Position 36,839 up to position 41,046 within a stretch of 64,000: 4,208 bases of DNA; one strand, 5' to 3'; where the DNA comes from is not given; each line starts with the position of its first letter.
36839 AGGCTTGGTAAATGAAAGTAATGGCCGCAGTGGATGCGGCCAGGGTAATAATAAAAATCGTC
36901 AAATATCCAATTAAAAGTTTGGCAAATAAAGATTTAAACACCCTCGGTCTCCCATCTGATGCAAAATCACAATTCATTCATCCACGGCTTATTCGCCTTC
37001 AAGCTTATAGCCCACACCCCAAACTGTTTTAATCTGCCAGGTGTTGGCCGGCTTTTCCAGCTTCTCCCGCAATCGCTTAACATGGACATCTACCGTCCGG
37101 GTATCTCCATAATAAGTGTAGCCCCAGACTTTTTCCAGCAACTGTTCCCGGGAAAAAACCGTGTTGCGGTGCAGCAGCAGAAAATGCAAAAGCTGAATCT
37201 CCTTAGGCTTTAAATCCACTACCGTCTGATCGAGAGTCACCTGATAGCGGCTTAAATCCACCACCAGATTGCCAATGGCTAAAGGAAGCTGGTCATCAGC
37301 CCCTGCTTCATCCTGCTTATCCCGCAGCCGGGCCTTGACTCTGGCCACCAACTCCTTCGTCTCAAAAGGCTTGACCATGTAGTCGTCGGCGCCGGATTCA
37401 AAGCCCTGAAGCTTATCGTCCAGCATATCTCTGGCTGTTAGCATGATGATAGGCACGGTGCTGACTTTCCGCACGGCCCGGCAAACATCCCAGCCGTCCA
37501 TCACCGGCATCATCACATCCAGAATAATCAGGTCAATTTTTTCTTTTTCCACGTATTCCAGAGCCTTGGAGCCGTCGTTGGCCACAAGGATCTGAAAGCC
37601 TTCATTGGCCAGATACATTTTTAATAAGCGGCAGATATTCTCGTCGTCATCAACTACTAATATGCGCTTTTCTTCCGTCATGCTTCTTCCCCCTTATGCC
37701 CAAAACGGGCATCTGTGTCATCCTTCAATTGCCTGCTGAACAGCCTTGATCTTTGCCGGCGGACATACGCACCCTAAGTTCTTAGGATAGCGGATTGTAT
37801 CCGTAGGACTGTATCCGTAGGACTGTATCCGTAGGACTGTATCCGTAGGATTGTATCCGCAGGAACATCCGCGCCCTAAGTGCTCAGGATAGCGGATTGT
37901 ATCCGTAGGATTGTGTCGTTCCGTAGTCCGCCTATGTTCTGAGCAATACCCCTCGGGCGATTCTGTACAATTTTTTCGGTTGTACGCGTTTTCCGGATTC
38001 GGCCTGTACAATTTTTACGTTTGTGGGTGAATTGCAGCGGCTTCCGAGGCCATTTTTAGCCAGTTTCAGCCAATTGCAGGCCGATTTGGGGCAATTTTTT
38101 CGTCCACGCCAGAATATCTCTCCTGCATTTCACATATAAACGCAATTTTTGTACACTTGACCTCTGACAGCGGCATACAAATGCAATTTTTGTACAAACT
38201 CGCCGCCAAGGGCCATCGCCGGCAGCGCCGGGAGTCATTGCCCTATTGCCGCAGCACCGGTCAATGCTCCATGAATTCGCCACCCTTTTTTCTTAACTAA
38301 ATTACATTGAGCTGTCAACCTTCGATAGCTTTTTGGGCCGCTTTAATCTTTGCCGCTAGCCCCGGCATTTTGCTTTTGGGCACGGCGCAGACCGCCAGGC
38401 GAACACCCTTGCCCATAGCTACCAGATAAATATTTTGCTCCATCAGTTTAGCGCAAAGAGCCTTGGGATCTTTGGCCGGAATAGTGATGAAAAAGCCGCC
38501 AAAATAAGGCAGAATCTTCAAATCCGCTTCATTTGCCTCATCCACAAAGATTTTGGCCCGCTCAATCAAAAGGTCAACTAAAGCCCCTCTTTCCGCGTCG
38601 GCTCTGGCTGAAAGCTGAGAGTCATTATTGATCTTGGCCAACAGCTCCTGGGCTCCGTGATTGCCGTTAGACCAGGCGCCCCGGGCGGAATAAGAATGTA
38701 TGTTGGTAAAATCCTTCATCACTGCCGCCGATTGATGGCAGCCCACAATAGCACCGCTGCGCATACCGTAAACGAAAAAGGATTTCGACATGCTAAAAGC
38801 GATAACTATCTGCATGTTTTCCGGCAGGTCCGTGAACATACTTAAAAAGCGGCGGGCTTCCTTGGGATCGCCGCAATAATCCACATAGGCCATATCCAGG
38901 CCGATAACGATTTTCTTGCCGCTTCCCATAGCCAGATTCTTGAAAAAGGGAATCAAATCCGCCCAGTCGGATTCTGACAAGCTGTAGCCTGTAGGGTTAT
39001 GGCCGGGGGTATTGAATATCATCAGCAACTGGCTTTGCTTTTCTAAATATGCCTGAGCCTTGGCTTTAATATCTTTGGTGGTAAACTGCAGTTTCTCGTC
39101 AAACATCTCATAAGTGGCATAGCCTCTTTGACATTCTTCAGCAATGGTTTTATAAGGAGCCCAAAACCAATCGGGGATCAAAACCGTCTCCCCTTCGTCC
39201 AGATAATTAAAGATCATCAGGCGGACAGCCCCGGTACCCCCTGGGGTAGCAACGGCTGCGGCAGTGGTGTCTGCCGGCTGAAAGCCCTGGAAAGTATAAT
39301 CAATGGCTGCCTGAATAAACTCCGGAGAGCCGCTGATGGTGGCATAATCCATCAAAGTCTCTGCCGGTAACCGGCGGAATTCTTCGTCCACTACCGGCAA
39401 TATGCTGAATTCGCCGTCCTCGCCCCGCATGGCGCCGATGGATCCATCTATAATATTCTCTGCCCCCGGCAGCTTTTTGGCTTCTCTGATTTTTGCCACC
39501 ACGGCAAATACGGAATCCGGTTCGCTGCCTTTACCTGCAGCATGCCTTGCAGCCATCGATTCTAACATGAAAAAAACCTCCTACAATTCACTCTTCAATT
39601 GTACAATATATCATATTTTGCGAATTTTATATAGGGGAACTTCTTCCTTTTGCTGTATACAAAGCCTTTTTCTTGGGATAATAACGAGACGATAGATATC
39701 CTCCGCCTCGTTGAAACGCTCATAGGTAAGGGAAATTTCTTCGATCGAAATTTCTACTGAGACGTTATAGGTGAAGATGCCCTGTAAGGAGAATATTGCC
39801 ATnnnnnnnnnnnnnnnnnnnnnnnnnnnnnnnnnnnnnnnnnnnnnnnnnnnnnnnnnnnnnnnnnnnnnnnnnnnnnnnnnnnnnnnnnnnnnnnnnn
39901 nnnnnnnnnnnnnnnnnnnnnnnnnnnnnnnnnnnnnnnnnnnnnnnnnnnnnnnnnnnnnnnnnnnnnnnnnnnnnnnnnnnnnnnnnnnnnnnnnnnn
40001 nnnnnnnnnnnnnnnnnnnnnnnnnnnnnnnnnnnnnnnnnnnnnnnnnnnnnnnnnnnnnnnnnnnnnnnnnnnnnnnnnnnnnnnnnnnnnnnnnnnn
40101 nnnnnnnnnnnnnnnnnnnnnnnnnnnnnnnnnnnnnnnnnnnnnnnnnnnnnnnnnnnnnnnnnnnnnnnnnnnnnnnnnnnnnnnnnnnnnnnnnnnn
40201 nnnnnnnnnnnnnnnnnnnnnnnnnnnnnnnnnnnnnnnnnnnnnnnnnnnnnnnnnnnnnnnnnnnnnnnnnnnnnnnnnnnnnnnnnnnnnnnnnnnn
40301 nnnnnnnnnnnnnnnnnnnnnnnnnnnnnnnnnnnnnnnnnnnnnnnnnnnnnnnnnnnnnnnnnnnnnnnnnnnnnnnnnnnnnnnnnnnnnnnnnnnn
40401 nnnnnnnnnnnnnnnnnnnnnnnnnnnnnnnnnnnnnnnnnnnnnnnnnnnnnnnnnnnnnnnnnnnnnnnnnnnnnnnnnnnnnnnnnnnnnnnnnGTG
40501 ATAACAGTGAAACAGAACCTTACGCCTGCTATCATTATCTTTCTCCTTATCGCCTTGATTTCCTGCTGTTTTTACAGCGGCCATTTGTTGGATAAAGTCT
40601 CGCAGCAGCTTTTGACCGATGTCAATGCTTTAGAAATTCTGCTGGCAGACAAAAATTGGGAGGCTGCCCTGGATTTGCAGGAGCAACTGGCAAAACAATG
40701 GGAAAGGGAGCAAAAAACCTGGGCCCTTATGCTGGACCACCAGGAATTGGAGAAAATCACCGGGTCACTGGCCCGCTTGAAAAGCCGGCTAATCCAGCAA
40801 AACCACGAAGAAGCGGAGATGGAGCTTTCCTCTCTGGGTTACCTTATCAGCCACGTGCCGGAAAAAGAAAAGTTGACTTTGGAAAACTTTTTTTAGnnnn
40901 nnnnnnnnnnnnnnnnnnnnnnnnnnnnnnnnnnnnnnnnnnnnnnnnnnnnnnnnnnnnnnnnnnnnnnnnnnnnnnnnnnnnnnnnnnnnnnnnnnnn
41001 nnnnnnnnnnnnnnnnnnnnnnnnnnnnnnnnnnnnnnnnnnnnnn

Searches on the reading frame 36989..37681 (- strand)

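Call 11: search_protein_families(library=pfam, proteins=[window:36989-37681:-])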
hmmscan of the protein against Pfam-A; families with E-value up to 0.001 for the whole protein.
window:36989-37681:- (230 aa): 4 families
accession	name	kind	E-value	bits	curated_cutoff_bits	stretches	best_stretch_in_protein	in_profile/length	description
PF00072.30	Response_reg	-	1e-31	109.8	30.2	1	7-116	1-111/111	Response regulator receiver domain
PF00486.34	Trans_reg_C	-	8.5e-30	103.1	26.2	1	154-227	3-77/77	Transcriptional regulatory protein, C terminal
PF23198.2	PDE8A_N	-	0.00045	20.6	29.6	1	5-76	11-83/147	PDE8A-like, N-terminal domain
PF01564.23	Spermine_synth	-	0.00077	19.5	22.9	0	5-61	43-104/186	Spermine/spermidine synthase domain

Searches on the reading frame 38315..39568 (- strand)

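Call 11: search_protein_families(library=pfam, proteins=[window:38315-39568:-])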
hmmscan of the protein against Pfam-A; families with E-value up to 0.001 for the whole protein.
window:38315-39568:- (417 aa): 1 family
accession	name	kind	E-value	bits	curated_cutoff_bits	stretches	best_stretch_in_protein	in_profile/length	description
PF00155.27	Aminotran_1_2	-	1.9e-35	123.2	19.7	1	40-408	4-361/361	Aminotransferase class I and II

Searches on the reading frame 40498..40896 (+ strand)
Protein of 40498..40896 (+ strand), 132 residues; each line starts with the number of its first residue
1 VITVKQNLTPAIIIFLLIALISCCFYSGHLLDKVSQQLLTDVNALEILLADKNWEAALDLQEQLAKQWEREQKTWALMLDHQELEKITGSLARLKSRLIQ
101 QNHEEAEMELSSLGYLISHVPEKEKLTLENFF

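Call 11: search_protein_families(library=pfam, proteins=[window:40498-40896:+])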
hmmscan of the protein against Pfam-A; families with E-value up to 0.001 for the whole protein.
window:40498-40896:+ (132 aa): 1 family
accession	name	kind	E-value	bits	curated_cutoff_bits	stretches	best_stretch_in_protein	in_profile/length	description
PF14276.11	DUF4363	-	1.5e-24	86.5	27.5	1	25-130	1-106/107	Domain of unknown function (DUF4363)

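Call 53: find_homologous_proteins(query=window:40498-40896:+, max_evalue=1e-20)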
Query window:40498-40896:+ (132 aa): 3 proteins with E <= 1e-20 among 23 candidates.
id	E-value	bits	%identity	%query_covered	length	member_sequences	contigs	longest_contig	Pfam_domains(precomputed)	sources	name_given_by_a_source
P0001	9.3e-76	270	99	98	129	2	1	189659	PF14276.12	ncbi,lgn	-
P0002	4.9e-69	248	91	98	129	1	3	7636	PF14276.12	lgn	-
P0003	1.4e-57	211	76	98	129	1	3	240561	PF14276.12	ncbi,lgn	-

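Call 54: find_encoding_contigs(protein=P0001, flank=4000, max_places=4)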
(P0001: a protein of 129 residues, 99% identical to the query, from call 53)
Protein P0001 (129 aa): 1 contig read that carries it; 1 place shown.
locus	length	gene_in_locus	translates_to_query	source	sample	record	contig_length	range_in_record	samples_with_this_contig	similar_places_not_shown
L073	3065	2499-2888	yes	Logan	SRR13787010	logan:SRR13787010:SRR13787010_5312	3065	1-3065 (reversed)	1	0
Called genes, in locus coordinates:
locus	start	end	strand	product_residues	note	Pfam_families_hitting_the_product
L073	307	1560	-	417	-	PF00155:Aminotran_1_2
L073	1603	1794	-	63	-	-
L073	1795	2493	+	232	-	PF04239:DUF421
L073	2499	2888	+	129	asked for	PF14276:DUF4363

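Call 55: find_encoding_contigs(protein=P0002, flank=4000, max_places=4)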
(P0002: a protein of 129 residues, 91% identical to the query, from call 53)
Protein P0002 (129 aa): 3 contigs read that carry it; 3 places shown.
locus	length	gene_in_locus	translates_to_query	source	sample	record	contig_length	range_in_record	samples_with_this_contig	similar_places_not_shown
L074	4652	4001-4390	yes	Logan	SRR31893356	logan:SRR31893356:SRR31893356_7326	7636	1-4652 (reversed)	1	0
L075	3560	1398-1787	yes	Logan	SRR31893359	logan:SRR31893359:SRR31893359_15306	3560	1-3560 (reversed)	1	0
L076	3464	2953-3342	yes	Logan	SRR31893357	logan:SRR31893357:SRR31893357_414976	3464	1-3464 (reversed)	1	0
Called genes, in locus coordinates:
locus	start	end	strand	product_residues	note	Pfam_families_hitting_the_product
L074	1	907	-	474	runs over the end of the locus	PF00672:HAMP, PF00512:HisKA, PF02518:HATPase_c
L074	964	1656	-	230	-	PF00072:Response_reg, PF00486:Trans_reg_C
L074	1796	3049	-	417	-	PF00155:Aminotran_1_2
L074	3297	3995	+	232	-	PF04239:DUF421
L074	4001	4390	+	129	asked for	PF14276:DUF4363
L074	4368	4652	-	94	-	?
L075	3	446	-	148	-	?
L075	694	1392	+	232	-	PF04239:DUF421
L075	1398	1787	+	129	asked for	PF14276:DUF4363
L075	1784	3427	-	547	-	PF00528:BPD_transp_1, PF00005:ABC_tran, PF13304:AAA_21 (faint)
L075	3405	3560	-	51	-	?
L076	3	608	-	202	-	?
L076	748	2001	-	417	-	PF00155:Aminotran_1_2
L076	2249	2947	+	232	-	PF04239:DUF421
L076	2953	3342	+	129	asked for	PF14276:DUF4363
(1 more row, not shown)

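Call 56: find_encoding_contigs(protein=P0003, flank=4000, max_places=4)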
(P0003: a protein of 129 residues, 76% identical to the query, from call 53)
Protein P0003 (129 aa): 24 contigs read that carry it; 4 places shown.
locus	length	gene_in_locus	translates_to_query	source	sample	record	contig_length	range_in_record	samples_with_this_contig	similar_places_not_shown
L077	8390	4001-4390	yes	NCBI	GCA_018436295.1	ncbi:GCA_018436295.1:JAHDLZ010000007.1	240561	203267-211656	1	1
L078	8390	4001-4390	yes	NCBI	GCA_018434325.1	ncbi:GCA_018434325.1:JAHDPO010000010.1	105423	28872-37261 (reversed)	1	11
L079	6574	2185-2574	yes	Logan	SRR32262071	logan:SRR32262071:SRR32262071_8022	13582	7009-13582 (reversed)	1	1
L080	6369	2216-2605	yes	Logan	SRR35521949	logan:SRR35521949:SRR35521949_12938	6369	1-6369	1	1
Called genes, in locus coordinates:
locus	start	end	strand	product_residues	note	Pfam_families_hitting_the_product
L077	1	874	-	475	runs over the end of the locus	PF00672:HAMP, PF00512:HisKA, PF02518:HATPase_c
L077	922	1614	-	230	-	PF00072:Response_reg, PF00486:Trans_reg_C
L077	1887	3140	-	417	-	PF00155:Aminotran_1_2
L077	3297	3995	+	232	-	PF04239:DUF421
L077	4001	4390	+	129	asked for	PF14276:DUF4363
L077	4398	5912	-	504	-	PF00528:BPD_transp_1, PF00005:ABC_tran, PF13304:AAA_21 (faint)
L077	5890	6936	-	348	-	PF02621:VitK2_biosynth (weak), PF13379:NMT1_2 (weak), PF12974:Phosphonate-bd, PF09084:NMT1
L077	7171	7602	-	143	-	PF00571:CBS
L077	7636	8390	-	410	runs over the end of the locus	PF00149:Metallophos, PF12850:Metallophos_2 (weak)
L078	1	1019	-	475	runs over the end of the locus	PF00672:HAMP, PF00512:HisKA, PF02518:HATPase_c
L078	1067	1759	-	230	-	PF00072:Response_reg, PF00486:Trans_reg_C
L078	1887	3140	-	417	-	PF00155:Aminotran_1_2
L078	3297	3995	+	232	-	PF04239:DUF421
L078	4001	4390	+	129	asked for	PF14276:DUF4363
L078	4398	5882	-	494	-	PF00528:BPD_transp_1, PF00005:ABC_tran, PF13304:AAA_21 (faint)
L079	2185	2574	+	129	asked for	PF14276:DUF4363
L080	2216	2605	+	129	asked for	PF14276:DUF4363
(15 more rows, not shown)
